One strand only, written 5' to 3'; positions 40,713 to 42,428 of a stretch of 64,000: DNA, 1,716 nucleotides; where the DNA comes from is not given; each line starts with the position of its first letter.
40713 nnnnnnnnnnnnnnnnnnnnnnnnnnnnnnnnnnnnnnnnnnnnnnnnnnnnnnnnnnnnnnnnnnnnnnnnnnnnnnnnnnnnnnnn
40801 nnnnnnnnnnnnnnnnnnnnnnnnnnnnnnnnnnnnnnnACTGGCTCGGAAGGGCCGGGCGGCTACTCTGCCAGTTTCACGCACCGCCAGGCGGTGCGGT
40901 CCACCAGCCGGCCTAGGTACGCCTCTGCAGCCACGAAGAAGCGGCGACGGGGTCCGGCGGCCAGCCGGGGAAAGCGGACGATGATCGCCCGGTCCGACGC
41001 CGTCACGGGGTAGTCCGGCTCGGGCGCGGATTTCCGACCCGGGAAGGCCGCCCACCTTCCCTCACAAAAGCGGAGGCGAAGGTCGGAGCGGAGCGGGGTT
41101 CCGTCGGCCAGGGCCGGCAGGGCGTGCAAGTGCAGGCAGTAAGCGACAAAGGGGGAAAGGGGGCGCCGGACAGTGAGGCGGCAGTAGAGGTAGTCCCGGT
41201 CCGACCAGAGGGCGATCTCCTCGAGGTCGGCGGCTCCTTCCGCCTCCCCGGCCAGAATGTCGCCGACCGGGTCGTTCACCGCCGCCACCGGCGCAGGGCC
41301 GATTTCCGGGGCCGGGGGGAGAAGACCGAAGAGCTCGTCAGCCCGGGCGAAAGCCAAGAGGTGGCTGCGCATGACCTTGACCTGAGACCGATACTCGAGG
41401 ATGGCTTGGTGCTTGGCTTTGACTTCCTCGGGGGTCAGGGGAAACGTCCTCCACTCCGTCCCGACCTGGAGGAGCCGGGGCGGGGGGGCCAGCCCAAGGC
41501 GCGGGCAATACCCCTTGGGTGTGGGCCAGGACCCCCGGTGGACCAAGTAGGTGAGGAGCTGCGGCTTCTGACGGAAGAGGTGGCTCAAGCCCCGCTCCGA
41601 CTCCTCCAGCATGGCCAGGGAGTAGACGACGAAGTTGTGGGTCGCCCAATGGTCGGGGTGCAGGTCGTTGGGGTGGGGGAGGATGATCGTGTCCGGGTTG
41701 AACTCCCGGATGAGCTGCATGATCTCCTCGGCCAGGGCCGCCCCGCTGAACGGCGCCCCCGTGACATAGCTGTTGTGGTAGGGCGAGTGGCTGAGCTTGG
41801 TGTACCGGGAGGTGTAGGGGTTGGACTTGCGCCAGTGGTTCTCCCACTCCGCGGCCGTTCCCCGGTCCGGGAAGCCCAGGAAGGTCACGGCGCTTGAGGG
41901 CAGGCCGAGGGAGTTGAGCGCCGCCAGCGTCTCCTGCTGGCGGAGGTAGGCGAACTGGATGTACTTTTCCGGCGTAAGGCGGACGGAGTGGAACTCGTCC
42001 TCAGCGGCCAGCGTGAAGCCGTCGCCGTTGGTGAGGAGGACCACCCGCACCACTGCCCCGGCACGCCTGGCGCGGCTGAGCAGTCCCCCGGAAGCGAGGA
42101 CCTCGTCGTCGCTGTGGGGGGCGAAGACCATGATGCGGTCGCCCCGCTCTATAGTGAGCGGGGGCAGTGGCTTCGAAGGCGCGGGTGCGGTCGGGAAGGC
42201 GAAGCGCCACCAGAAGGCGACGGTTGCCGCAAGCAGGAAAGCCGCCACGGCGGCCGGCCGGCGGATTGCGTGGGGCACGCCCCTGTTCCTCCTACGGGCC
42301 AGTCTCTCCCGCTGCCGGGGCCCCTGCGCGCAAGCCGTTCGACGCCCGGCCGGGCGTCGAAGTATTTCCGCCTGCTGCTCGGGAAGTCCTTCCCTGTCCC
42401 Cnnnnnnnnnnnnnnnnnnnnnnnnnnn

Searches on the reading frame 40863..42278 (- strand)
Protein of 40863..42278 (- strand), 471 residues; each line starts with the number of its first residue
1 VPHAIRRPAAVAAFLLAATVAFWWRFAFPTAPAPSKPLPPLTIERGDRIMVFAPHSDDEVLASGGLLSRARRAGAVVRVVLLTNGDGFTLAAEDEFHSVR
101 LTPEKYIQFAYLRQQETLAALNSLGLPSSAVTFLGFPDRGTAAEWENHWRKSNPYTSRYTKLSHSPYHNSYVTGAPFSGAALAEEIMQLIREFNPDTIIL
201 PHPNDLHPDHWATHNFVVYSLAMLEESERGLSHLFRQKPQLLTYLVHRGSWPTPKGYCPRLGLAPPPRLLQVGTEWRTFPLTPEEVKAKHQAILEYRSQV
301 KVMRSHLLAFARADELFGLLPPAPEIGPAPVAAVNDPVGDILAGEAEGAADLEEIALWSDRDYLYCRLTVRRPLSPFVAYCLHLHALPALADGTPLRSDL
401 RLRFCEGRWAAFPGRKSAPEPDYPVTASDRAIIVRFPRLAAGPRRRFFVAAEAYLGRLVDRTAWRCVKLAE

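Call 3: search_protein_families(library=pfam, proteins=[window:40863-42278:-], max_evalue=0.01)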
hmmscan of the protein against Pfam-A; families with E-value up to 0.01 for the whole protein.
window:40863-42278:- (471 aa): 1 family
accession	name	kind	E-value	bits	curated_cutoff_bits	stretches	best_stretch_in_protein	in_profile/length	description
PF02585.22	PIG-L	-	7.8e-26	91.5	28.2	1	50-218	1-126/129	GlcNAc-PI de-N-acetylase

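Call 4: search_protein_families(library=ncbifam, proteins=[window:40863-42278:-], max_evalue=0.01)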
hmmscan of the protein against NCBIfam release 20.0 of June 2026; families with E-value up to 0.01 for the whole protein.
window:40863-42278:- (471 aa): 5 families
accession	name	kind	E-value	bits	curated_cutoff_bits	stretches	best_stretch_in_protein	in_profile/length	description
TIGR04001.1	thiol_BshB1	equivalog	7.7e-10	38.9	182.5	1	183-217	84-118/226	bacillithiol biosynthesis deacetylase BshB1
TIGR04000.1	thiol_BshB2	equivalog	1.8e-08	34.3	195.25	1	181-230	93-143/217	bacillithiol biosynthesis deacetylase BshB2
NF002557.0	PRK02122.1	subfamily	4.6e-08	31.6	384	1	47-86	371-410/653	glucosamine-6-phosphate deaminase-like protein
TIGR03445.1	mycothiol_MshB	equivalog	1.5e-06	28.3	224.35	1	52-225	4-156/284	N-acetyl-1-D-myo-inositol-2-amino-2-deoxy-alpha-D-glucopyranoside deacetylase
TIGR03446.1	mycothiol_Mca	equivalog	0.00024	20.8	277.15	0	182-220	109-149/283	mycothiol conjugate amidase Mca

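Call 6: search_protein_families(library=padloc, proteins=[window:40863-42278:-], max_evalue=0.01)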
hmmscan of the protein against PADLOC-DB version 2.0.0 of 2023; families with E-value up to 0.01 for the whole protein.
window:40863-42278:- (471 aa): 0 families

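Call 29: search_protein_representatives(protein=window:40863-42278:-)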
Query: 471 residues. Proteins with E-value up to 0.001 (for the whole library): 4874; up to 1e-10: 1996; up to 1e-30: 845. The best 150 are listed.
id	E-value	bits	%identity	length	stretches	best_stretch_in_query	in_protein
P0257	4.6e-190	648.9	63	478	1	4-469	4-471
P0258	1.9e-104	366.5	48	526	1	41-468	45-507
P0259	4.1e-101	355.5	46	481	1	13-470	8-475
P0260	3.9e-94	332.5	42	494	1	15-468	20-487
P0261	1.9e-93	330.3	42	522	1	12-469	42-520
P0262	3.2e-93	329.5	42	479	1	13-471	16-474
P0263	4.6e-91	322.4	41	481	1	45-469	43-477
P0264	1.6e-90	320.6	43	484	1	45-469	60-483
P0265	2.5e-89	316.7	48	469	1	38-393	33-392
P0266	7.9e-89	315.0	41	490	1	11-467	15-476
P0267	5.3e-88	312.3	42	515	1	11-469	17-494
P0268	5.4e-88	312.3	41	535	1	16-464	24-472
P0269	5.9e-86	305.6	42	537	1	45-469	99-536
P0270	1.2e-85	304.6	40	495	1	10-470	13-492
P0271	1.2e-84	301.2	43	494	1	14-469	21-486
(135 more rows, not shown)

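Call 31: search_solved_structures(query=A3, max_evalue=1)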
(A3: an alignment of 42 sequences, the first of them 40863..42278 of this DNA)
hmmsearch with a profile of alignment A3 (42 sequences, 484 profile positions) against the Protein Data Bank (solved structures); distinct sequences matched with E-value up to 1: 16.
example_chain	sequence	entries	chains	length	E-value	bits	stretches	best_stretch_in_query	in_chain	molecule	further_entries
8bgo_A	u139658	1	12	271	4.1e-16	61.7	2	30-145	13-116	Diacetylchitobiose deacetylase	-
8bgn_A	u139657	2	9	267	4.6e-16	61.6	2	33-144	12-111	Diacetylchitobiose deacetylase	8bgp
1uan_A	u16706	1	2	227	6.5e-15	57.8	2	55-92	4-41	hypothetical protein TT1542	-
3we7_A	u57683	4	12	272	1.8e-14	56.3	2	29-144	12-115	Putative uncharacterized protein PH0499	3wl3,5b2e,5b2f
1q7t_A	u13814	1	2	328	7e-14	54.4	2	41-134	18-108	hypothetical protein Rv1170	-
3wl4_A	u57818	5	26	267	8.6e-14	54.1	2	28-144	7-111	Uncharacterized protein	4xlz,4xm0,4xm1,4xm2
6iiy_A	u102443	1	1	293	1e-13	53.8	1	46-221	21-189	deacetylase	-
2x9l_A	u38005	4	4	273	1.9e-13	52.9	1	50-221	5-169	N-ACYL GLM PEUDO-TEICOPLANIN DEACETYLASE | Teicoplanin pseudoaglycone deacetylases Orf2 | Teicoplanin pseudoaglycone deacetylase Orf2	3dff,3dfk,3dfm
3dfi_A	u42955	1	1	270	4e-13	51.8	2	50-139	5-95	Pseudoaglycone deacetylase Dbv21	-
4ewl_A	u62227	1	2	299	4.6e-13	51.7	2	51-134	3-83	1D-myo-inositol 2-acetamido-2-deoxy-alpha-D-glucopyranoside deacetylase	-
1q74_A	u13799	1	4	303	4.9e-13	51.6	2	51-134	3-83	1D-myo-inositol 2-acetamido-2-deoxy-alpha-D-glucopyranoside Deacetylase (MshB)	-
2xad_A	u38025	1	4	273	9.1e-12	47.4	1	50-220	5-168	N-ACYL GLM PEUDO-TEICOPLANIN DEACETYLASE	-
6p2t_A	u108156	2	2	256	6.6e-11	44.5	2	188-246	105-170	N-acetyl-alpha-D-glucosaminyl L-malate deacetylase 1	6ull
2ixd_A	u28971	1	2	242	2.4e-10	42.7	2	182-230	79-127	LMBE-RELATED PROTEIN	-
5bmo_A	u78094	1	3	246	0.00038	22.2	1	49-93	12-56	Putative uncharacterized protein LnmX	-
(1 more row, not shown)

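Call 38: find_related_loci(query=A3, collection=metagenome_contigs, flank=10000)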
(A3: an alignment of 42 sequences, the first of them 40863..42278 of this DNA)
Query A3 (471 aa) in metagenome_contigs; peptide patterns used: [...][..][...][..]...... (x = any residue, [..] = any of these).
600 stretches matched a pattern (row limit reached: there are more); 387 encode a relative of the query (tblastn E <= 1e-3); the best 80 are kept; 80 distinct loci.
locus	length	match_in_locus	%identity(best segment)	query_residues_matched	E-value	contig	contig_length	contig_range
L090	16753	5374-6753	34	10-470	5e-85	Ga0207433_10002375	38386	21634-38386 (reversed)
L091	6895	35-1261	36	45-465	3e-74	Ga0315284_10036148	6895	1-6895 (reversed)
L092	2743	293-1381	39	46-393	5e-75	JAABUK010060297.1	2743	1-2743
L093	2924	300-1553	37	48-469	2e-69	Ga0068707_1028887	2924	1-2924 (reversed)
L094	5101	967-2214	37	46-465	4e-66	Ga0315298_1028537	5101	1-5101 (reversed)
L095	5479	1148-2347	34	41-457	2e-64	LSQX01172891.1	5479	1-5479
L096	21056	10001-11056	35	43-387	9e-64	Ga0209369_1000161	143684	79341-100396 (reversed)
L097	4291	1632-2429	42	48-322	2e-63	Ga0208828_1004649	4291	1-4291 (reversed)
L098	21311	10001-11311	32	26-469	2e-62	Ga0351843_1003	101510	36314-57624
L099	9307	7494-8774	35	43-468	4e-62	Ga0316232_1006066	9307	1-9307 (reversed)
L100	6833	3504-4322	41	41-322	3e-59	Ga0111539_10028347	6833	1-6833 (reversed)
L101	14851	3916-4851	37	3-322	6e-58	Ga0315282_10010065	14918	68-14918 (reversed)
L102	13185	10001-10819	39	43-321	5e-58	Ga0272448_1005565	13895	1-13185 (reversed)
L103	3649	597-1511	39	11-319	1e-57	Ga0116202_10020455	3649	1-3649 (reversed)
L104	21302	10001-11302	31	31-470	3e-56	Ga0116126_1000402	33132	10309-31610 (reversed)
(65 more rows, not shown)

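Call 48: search_protein_families(library=pfam, alignment_id=A3, max_evalue=0.1)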
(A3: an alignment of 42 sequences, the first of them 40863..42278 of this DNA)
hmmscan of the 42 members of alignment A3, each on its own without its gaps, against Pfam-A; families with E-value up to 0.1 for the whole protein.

A. member 1, window:40863-42278:- (471 aa): 1 family
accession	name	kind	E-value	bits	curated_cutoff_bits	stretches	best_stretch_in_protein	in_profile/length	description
PF02585.22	PIG-L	-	7.8e-26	91.5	28.2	1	50-218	1-126/129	GlcNAc-PI de-N-acetylase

B. families by the number of members that match (of 42 scanned): 7 families
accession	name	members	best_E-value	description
PF02585.22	PIG-L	42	6.6e-29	GlcNAc-PI de-N-acetylase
PF18684.6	PlyB_C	1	0.0012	Pleurotolysin B C-terminal domain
PF08924.17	Rv2525c_GlyHyd-like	1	0.011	Rv2525c-like, glycoside hydrolase-like domain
PF08993.15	T4_Gp59_N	1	0.052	T4 gene Gp59 loader of gp41 DNA helicase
PF08550.15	GATA_AreA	1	0.064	Nitrogen regulatory protein areA, GATA-like domain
PF23075.1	zf-C2H2_ZNF462_11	1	0.087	Zinc finger protein 462, C2H2 zinc finger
PF17219.8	YAF2_RYBP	1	0.095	Yaf2/RYBP C-terminal binding motif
